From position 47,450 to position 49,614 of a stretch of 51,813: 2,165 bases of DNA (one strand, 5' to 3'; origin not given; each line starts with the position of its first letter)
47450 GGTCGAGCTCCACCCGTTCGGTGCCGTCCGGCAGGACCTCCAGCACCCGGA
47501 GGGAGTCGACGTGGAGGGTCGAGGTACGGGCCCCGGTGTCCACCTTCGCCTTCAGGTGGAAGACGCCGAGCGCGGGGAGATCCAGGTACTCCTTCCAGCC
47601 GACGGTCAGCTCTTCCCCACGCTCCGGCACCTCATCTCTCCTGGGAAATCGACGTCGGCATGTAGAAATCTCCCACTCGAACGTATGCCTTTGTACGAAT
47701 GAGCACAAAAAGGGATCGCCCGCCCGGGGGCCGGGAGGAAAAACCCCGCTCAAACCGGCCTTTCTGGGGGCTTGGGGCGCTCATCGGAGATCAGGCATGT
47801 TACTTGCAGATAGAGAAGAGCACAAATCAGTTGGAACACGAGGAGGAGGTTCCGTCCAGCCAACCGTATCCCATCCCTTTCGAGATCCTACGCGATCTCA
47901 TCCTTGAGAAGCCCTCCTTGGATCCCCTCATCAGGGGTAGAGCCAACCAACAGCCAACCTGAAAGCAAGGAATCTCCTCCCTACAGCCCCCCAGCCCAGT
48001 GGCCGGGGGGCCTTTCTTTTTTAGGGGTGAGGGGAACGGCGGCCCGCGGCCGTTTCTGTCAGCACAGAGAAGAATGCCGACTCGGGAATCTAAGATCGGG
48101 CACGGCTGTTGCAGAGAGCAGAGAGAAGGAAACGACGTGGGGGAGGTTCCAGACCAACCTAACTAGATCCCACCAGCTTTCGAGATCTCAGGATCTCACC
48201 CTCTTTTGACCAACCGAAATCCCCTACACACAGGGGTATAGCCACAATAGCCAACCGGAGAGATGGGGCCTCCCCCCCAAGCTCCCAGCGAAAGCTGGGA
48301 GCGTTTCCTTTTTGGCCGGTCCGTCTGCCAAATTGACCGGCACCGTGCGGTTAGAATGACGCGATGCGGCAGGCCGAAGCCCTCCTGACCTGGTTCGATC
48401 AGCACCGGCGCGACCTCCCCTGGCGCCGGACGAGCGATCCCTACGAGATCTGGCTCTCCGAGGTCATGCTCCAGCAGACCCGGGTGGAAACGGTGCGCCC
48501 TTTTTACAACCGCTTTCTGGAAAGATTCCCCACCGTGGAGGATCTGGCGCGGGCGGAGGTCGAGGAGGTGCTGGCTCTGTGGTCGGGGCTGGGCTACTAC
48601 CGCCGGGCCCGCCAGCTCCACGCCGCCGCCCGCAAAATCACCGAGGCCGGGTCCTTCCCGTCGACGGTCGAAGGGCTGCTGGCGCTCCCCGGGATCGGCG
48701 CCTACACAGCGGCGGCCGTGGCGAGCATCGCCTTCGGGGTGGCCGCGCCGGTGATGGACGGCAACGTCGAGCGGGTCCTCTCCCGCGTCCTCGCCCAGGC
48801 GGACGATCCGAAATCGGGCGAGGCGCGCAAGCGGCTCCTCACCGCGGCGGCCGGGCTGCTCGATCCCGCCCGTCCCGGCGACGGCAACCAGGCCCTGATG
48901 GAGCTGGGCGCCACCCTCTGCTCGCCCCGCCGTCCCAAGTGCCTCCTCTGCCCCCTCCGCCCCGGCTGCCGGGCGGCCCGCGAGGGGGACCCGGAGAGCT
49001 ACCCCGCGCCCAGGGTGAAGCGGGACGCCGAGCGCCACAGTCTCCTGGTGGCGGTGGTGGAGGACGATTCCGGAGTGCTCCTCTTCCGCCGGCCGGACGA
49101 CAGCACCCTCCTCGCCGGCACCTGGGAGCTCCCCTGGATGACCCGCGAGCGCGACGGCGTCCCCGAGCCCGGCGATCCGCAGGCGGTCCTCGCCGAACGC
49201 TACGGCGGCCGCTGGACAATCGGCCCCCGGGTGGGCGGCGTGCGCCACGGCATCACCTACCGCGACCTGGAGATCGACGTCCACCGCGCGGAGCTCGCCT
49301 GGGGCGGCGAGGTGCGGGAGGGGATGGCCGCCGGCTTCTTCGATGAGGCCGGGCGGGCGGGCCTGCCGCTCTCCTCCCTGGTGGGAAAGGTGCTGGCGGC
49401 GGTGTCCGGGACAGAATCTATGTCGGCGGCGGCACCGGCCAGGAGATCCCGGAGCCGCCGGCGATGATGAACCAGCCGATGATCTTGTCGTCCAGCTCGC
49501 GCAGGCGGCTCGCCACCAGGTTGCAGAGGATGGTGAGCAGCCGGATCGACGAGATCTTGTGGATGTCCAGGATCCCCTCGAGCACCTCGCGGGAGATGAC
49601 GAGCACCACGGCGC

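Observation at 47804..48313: Two tandem paralogous ~200-nt structured RNAs with a covarying closing helix, CCAACC motifs and their own terminators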

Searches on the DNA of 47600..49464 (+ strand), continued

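Call 40: search_with_rna_model(model_id=R1, sources=[L077, L078, L079, L080, L081, L082, L083, L084, L085, L086, L087, L088, L089, L090, L091, L092, L093, L094, L095, L096, L097, L098, L099, L100, L101, L102, L103, L104, L105, L106, L107, L108, L109, L110, L111, L112, L113, L114, L115, L116, L117, L118, L119, L120, L121, L122, L123, L124, L125, L126, L127, L128, L129, L130, L131, L132, L133, L134, L135, L136, L137, L138, L139, L140, L141, L142, L143, L144, L145, L146, L147, L148, L149, L150, L151, L152, L153], max_evalue=0.01, make_alignment=true)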
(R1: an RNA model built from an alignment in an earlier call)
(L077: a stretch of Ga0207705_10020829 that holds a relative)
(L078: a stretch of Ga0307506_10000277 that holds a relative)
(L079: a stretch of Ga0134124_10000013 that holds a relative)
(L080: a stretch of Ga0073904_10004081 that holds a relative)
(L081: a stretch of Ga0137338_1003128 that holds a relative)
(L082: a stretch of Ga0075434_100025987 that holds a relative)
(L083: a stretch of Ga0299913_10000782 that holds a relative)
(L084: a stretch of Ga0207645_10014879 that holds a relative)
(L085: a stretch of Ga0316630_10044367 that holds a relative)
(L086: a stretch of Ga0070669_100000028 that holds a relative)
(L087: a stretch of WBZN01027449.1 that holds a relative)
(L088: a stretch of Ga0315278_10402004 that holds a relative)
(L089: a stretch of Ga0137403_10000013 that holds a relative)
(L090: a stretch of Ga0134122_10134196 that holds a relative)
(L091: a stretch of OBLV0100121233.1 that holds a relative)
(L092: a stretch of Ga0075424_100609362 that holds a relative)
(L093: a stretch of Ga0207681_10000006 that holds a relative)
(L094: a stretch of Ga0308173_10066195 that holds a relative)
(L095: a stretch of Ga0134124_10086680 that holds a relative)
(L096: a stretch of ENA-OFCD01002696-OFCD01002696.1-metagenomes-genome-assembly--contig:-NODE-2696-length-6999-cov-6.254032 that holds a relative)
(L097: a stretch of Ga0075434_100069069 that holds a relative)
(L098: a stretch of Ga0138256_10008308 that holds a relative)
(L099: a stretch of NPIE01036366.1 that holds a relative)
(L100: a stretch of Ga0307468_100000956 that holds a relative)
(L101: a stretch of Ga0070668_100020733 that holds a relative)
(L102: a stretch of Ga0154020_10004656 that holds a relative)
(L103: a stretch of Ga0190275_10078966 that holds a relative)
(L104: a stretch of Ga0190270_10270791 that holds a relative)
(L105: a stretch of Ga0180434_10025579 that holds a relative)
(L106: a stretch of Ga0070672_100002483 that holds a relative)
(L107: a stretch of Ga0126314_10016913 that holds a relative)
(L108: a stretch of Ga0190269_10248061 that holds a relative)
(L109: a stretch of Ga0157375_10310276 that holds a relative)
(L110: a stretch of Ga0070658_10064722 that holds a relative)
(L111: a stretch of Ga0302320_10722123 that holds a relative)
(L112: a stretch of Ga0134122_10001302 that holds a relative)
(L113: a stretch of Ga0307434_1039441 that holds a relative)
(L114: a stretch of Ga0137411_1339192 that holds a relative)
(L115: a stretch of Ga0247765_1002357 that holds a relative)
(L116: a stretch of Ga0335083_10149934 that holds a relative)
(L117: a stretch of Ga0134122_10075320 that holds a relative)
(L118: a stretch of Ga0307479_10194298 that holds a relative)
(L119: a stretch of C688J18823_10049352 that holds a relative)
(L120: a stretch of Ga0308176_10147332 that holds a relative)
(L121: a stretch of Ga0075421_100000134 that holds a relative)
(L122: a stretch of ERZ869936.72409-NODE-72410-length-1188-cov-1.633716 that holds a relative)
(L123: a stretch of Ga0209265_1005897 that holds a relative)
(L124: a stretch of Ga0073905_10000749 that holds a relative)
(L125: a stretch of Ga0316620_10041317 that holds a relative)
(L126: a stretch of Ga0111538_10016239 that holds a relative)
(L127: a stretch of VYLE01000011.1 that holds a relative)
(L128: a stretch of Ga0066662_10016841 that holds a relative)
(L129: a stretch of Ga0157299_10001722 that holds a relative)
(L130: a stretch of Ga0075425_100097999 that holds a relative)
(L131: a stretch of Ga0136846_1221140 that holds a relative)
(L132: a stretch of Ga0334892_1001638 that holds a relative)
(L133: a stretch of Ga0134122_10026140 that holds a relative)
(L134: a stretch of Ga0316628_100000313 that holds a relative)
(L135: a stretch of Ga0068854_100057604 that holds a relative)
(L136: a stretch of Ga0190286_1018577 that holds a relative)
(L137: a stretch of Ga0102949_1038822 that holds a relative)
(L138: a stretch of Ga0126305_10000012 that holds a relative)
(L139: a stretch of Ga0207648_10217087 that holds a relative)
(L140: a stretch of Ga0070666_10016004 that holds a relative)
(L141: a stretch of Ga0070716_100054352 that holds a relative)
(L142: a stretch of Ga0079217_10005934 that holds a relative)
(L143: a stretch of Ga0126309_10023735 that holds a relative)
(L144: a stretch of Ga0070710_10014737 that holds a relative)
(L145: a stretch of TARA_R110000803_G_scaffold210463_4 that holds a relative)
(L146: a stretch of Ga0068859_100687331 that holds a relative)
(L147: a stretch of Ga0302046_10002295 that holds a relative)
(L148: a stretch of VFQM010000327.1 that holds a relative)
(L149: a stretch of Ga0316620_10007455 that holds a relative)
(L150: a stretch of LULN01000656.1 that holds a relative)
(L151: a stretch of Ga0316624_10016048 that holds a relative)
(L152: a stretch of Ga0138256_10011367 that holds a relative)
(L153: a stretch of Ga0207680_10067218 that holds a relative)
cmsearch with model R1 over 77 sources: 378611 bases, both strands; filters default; matches with E-value up to 0.01: 97.
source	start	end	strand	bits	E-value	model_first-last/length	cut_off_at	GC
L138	1190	1336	-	139.5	3.5e-28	1-146/146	no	0.56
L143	404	550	-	139.3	3.8e-28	1-146/146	no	0.57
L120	788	932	+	137.6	9.3e-28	1-146/146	no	0.55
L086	712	857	-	137.5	9.3e-28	1-146/146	no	0.56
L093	7553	7698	-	137.5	9.3e-28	1-146/146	no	0.56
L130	784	928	+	137.4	1e-27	1-146/146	no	0.57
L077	4421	4567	+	137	1.2e-27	1-146/146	no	0.54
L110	803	949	+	137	1.2e-27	1-146/146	no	0.54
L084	1413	1559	+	136.5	1.5e-27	1-146/146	no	0.54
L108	607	751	+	136.5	1.6e-27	1-146/146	no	0.57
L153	552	698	+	135.7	2.3e-27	1-146/146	no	0.56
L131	6325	6468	+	135.6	2.5e-27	1-146/146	no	0.54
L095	2490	2633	+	135.5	2.6e-27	1-146/146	no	0.56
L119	1867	2010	+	134.7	3.9e-27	1-146/146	no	0.56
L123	2933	3076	-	133.8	6.2e-27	1-146/146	no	0.56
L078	10650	10794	-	132.8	1e-26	1-146/146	no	0.54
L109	981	1124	+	132.5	1.2e-26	1-146/146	no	0.56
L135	1363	1506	+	132.5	1.2e-26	1-146/146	no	0.56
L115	992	1136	-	131.7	1.8e-26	1-146/146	no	0.54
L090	121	263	+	130.8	2.8e-26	1-146/146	no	0.57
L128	2616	2757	+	129.1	6.4e-26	1-146/146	no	0.56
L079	3834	3977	+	127.9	1.2e-25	1-146/146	no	0.54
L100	5023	5163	-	125.6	3.8e-25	1-146/146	no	0.55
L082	179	320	+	125.4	4.2e-25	1-146/146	no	0.56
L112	3311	3454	-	125.3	4.3e-25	1-146/146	no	0.57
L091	989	1132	+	123.9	8.8e-25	1-146/146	no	0.55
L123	3229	3371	-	122.1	2.3e-24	1-146/146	no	0.57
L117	751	893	+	120.5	5.1e-24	1-146/146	no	0.57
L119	1572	1715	+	120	6.3e-24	1-146/146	no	0.56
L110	551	690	+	119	1e-23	1-146/146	no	0.56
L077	4169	4308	+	118.6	1.3e-23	1-146/146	no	0.56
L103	1516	1660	-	116.3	4.1e-23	1-146/146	no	0.53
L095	2173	2315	+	116.1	4.5e-23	1-146/146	no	0.56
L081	2488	2638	+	116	4.7e-23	1-146/146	no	0.56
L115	751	890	-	115.4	6.4e-23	1-146/146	no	0.54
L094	2561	2695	+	114.7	9.1e-23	1-136/146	3'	0.53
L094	2260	2404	+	113.9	1.4e-22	1-146/146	no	0.57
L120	487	631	+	113.9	1.4e-22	1-146/146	no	0.57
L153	309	450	+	113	2.2e-22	1-146/146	no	0.54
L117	340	491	+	112.2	3.2e-22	1-146/146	no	0.57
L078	10430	10569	-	112.2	3.2e-22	1-146/146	no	0.54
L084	1160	1302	+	112.1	3.5e-22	1-146/146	no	0.57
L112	3564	3713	-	111.6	4.4e-22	1-146/146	no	0.57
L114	134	275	+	111.5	4.7e-22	1-146/146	no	0.56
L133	154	303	-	111.4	4.9e-22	1-146/146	no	0.57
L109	746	892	+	107.2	3.9e-21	1-146/146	no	0.55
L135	1128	1274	+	107.2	3.9e-21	1-146/146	no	0.55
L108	184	335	+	107.1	4.1e-21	1-146/146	no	0.55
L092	850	995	+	106.8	4.9e-21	1-146/146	no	0.56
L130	517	662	+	106.8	4.9e-21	1-146/146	no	0.56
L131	5951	6100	+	106.5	5.8e-21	1-146/146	no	0.56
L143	794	942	-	106.2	6.5e-21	1-146/146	no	0.52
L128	2253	2402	+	105.9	7.6e-21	1-146/146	no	0.57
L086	1097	1237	-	105.8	8.1e-21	1-146/146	no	0.56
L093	7938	8078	-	105.8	8.1e-21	1-146/146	no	0.56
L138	1580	1724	-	105.2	1.1e-20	1-146/146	no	0.54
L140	4083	4231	+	101.9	5.9e-20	1-146/146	no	0.56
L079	4076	4217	+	101.1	8.7e-20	1-146/146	no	0.54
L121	6851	6996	-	100.8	1e-19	1-146/146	no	0.53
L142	235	380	-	100.6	1.1e-19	1-146/146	no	0.55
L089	817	959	+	99.9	1.6e-19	1-146/146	no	0.59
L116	321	469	-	99.5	2e-19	1-146/146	no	0.55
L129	2015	2163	+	98.9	2.6e-19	1-146/146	no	0.55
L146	744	893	+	98.9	2.6e-19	1-146/146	no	0.59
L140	3800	3944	+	96.9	7.3e-19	1-146/146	no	0.57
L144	333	474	-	96.3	9.7e-19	1-146/146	no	0.6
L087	2181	2329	-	95.7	1.3e-18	1-146/146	no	0.56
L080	6823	6971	+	93.4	4.2e-18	1-146/146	no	0.56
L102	3775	3923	-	93.4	4.2e-18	1-146/146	no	0.56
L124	681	829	+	93.4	4.2e-18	1-146/146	no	0.56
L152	2379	2527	-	92.5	6.4e-18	1-146/146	no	0.55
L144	53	200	-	92.2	7.5e-18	1-146/146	no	0.55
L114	371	510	+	91.5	1.1e-17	1-146/146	no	0.54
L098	3857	4005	+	90.7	1.7e-17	1-146/146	no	0.57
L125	2152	2297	+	89.8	2.5e-17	1-146/146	no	0.51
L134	1205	1350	+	89.8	2.5e-17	1-146/146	no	0.51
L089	1077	1224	+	89.4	3.2e-17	1-146/146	no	0.55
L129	2262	2405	+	87.8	7e-17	1-146/146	no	0.53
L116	573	718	-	87.3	9.2e-17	1-146/146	no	0.59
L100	5280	5426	-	79.6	4.4e-15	1-146/146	no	0.59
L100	5520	5660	-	75.6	3.3e-14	1-146/146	no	0.55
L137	108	255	-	75.4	3.5e-14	1-146/146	no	0.56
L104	1358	1492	+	71.5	2.6e-13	1-136/146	3'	0.53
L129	1768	1918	+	68.9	9.6e-13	1-146/146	no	0.56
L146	489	638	+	65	6.6e-12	1-146/146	no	0.55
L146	1002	1114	+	61.2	4.6e-11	1-120/146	3'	0.52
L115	1311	1447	-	60.7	5.8e-11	1-146/146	no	0.58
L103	1973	2110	-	58.3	2e-10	1-146/146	no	0.57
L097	1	87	-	48.8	2.3e-08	1-86/146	3'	0.52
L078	10880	11018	-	48.1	3.3e-08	1-146/146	no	0.6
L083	2898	3039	+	46.1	9e-08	1-146/146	no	0.62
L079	3516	3651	+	44.9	1.6e-07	1-146/146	no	0.57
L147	8841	8982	+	44.8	1.7e-07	1-146/146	no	0.62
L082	1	61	+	41.7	8.2e-07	88-146/146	5'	0.62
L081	2765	2819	+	31.3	0.00016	1-56/146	3'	0.53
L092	1118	1166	+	27.9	0.00087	1-49/146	3'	0.53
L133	1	43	-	23.3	0.0088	1-42/146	3'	0.6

Alignment A4: 97 matches aligned to the model, 200 columns, each read 5' to 3' on its own strand. Consensus structure (alignment columns), stored with it:
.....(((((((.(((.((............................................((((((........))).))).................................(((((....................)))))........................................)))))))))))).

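Call 59: search_rna_families(sources=[L001, L002, L005, L011, L015, L017, L029, L031, L049, L050, L064, L074, L076, L022], threshold=gathering)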
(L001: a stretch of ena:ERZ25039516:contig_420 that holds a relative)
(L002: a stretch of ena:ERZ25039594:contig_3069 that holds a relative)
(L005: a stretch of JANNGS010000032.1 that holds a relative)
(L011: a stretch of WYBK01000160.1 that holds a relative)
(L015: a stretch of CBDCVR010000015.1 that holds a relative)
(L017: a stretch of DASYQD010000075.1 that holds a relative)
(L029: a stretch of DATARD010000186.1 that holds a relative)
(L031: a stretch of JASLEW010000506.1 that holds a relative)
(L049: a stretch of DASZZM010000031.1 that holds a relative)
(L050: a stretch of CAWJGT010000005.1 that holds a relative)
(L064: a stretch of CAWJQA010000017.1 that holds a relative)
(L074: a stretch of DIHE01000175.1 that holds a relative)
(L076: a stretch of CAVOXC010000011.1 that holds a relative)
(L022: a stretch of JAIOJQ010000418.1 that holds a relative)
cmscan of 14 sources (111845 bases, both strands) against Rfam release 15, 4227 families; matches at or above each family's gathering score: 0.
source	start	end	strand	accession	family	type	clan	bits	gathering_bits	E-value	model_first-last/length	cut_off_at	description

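Call 65: search_dna_similar(query=window:47790-48320:+, collection=plasmids, mode=distant, max_rows=5)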
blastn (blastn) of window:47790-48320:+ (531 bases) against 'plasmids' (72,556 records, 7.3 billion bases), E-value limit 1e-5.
No match.

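Call 66: search_dna_similar(query=window:47790-48320:+, collection=phages, mode=distant, max_rows=5)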
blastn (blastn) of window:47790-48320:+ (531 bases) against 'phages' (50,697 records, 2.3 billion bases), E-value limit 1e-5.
No match.
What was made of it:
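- Tried and rejected: No plasmid or phage match (calls 65, 66).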
